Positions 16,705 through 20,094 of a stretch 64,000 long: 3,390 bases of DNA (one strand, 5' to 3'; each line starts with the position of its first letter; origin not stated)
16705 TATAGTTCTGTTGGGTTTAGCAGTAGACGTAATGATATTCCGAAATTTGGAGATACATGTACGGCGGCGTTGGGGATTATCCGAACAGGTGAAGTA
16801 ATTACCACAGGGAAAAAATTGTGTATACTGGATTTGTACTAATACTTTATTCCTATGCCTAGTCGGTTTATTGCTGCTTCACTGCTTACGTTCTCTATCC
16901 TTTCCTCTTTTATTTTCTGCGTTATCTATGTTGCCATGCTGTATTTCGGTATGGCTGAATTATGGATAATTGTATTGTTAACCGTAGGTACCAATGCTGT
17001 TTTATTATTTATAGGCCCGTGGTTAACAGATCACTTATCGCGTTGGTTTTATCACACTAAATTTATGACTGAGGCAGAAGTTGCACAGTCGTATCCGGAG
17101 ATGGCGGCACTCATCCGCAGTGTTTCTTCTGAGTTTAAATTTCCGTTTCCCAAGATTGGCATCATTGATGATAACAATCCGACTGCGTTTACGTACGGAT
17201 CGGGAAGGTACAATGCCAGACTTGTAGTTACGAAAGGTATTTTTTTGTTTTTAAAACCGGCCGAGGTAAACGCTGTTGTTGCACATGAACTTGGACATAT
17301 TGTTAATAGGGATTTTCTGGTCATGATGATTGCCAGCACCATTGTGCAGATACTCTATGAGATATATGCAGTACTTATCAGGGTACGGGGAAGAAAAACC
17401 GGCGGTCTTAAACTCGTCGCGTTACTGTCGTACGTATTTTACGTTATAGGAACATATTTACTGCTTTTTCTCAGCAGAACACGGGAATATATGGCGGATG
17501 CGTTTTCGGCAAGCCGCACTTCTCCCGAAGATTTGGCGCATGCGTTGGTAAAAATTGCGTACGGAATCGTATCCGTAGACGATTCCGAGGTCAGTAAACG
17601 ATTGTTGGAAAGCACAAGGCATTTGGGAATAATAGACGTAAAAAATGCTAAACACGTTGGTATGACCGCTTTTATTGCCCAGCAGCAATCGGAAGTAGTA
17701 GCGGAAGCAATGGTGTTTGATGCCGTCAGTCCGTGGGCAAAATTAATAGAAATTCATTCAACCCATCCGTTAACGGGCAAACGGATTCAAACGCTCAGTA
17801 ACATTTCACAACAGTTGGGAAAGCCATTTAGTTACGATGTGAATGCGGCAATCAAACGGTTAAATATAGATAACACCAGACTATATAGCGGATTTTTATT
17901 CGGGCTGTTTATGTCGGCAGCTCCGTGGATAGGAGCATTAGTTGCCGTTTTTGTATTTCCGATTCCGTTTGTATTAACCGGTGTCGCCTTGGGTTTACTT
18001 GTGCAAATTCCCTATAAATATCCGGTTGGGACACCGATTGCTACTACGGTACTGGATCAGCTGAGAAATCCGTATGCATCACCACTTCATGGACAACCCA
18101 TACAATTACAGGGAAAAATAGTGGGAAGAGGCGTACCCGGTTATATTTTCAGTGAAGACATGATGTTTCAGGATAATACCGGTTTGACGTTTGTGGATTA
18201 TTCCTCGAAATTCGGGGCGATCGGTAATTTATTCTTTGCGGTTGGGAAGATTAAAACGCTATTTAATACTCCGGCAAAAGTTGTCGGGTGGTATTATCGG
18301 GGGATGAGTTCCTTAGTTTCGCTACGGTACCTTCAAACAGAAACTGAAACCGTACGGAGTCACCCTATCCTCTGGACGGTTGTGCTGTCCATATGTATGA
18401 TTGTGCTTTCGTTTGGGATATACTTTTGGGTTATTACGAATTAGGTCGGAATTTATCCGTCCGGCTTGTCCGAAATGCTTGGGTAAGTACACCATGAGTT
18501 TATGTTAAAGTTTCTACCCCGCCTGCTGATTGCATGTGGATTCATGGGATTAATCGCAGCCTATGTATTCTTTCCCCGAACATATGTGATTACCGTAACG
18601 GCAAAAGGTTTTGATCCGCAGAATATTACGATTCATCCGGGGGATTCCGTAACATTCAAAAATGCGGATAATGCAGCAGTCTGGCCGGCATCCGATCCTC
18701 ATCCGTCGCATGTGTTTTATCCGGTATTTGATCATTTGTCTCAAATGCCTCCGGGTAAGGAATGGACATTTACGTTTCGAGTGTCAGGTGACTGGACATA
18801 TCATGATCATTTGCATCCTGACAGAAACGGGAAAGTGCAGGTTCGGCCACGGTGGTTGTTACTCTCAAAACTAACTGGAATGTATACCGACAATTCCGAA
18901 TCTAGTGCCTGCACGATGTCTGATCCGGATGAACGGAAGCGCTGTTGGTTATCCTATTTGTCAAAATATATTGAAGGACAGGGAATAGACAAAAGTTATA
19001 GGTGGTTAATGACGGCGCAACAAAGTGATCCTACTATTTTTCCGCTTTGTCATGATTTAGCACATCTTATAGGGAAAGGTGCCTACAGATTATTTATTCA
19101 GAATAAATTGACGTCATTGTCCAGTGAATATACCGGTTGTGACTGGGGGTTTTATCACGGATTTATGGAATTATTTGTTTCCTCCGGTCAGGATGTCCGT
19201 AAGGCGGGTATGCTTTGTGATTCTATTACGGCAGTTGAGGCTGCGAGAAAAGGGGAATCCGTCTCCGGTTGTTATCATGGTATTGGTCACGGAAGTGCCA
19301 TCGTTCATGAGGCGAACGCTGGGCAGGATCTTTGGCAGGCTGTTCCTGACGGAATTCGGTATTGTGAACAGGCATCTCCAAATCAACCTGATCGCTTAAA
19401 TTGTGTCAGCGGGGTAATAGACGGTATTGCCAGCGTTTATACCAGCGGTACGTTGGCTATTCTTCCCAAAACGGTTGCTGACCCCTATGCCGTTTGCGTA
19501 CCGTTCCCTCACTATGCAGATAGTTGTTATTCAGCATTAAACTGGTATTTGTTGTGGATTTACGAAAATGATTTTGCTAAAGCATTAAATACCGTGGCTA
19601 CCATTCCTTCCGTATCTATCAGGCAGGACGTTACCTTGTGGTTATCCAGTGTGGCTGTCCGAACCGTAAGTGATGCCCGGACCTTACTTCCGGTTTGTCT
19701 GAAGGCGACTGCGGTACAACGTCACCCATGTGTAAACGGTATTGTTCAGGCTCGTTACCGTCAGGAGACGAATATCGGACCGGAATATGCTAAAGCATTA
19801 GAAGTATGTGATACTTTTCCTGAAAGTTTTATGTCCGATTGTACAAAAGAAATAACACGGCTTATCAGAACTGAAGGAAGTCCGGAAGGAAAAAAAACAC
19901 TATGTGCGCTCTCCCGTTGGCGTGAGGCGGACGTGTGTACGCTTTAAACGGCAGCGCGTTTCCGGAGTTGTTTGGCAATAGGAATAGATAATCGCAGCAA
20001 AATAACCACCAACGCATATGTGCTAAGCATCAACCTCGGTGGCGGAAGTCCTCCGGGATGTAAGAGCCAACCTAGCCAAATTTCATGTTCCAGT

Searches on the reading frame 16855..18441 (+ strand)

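Call 10: search_protein_families(library=pfam, proteins=[window:16855-18441:+], max_evalue=0.001)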
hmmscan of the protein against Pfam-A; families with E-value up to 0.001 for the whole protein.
window:16855-18441:+ (529 aa): 1 family
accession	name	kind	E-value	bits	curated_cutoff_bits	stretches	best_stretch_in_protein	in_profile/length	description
PF01435.24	Peptidase_M48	-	5.5e-30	105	20.3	1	81-317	5-185/186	Peptidase family M48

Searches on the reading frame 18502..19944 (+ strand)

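Call 10: search_protein_families(library=pfam, proteins=[window:18502-19944:+], max_evalue=0.001)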
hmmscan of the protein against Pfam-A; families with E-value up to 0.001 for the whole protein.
window:18502-19944:+ (481 aa): 1 family
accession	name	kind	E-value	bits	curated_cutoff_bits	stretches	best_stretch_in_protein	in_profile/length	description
PF13473.12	Cupredoxin_1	-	0.00036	20.9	27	1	27-112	22-102/104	Cupredoxin-like domain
